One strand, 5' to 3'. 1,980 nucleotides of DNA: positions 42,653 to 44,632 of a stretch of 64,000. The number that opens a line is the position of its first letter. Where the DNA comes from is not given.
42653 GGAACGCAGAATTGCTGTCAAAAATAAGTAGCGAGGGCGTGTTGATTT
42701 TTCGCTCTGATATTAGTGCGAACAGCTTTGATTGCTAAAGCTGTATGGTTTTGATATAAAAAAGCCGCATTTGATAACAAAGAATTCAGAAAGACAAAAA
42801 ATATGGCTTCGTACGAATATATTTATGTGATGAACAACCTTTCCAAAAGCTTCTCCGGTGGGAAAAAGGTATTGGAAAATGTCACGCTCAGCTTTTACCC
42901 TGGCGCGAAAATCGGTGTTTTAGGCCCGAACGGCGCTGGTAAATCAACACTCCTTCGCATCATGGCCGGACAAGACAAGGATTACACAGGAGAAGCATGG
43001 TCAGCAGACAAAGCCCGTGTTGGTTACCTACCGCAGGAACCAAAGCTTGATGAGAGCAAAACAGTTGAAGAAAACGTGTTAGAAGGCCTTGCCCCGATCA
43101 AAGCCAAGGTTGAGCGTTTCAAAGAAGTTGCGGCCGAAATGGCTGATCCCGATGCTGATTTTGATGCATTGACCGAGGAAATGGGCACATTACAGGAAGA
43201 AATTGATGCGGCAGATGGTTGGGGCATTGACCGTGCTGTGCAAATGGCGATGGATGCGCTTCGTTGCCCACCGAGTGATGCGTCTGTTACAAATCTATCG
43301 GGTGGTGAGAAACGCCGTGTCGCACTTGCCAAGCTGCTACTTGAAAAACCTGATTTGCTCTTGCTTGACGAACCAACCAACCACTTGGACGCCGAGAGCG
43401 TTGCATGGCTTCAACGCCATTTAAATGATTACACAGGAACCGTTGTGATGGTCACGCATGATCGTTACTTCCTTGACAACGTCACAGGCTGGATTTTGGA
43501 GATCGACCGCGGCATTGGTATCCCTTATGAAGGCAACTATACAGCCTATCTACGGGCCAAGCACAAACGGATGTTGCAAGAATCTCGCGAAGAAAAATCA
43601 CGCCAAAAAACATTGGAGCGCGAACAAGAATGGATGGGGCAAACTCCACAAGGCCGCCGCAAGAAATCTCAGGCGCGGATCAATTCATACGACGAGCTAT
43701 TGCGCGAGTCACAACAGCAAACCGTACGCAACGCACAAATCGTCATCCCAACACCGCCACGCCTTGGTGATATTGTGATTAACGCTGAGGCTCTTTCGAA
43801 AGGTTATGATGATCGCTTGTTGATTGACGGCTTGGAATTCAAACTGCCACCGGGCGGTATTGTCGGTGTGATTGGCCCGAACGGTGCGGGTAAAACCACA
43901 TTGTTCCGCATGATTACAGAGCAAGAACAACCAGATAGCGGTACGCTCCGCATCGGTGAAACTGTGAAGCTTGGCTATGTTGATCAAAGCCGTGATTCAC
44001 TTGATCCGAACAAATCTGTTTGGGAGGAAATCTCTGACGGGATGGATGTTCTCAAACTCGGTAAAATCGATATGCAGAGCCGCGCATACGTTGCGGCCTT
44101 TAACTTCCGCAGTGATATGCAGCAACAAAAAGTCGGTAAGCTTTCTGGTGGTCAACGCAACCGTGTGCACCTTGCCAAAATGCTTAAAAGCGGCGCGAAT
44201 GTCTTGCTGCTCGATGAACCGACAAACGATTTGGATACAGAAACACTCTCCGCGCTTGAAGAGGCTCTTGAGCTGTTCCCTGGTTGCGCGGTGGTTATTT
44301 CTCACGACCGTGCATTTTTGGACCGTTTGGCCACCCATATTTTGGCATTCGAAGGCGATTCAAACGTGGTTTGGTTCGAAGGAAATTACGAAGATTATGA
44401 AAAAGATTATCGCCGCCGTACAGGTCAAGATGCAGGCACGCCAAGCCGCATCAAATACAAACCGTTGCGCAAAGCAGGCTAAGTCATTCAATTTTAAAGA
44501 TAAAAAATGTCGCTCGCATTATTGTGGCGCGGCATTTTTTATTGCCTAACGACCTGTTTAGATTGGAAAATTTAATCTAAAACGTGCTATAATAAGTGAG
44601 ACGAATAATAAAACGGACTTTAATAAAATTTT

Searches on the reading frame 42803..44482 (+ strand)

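Call 3: search_protein_families(library=pfam, proteins=[window:42803-44482:+], max_evalue=0.01)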
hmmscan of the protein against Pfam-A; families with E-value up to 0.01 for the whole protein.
window:42803-44482:+ (559 aa): 26 families (the best 25 are shown)
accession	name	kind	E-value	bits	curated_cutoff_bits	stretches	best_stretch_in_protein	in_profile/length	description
PF00005.33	ABC_tran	-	1.7e-59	200.8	25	2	24-193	1-137/137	ABC transporter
PF13304.12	AAA_21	-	2.8e-17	64.2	27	1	163-225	236-304/304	AAA domain, putative AbiEii toxin, Type IV TA system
PF12848.13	ABC_tran_Xtn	-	7.1e-10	39.3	25.9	1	232-302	1-73/85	ABC transporter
PF02463.25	SMC_N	-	4e-08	33.4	40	0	156-226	135-204/220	RecF/RecN/SMC N terminal domain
PF13401.12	AAA_22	-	2.4e-07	31.6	27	1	352-484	6-103/130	AAA domain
PF13476.12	AAA_23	-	4.1e-07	31.3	27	1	344-372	13-40/201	AAA domain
PF13555.12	AAA_29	-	3.7e-06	27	27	0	36-51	24-39/61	P-loop containing region of AAA domain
PF13521.12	AAA_28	-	6.4e-05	23.7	27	0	37-67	2-28/164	AAA domain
PF25199.1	nSTAND_NTPase5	-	0.00013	22.3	34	0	37-54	44-61/145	Novel STAND NTPase 5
PF01926.29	MMR_HSR1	-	0.0002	21.9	21.9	0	354-375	2-23/113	50S ribosome-binding GTPase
PF13238.12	AAA_18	-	0.00036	21.4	29.4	0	354-409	1-54/128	AAA domain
PF02492.25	cobW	-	0.00039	20.5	20.7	0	354-377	3-26/180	CobW/HypB/UreG, nucleotide-binding domain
PF03193.22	RsgA_GTPase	-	0.00041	20.7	30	0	39-65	111-137/174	RsgA GTPase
PF13173.12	AAA_14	-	0.00042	20.8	27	0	353-376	4-27/129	AAA domain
PF00006.31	ATP-synt_ab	-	0.00043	20.4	29.5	0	349-376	12-39/213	ATP synthase alpha/beta family, nucleotide-binding domain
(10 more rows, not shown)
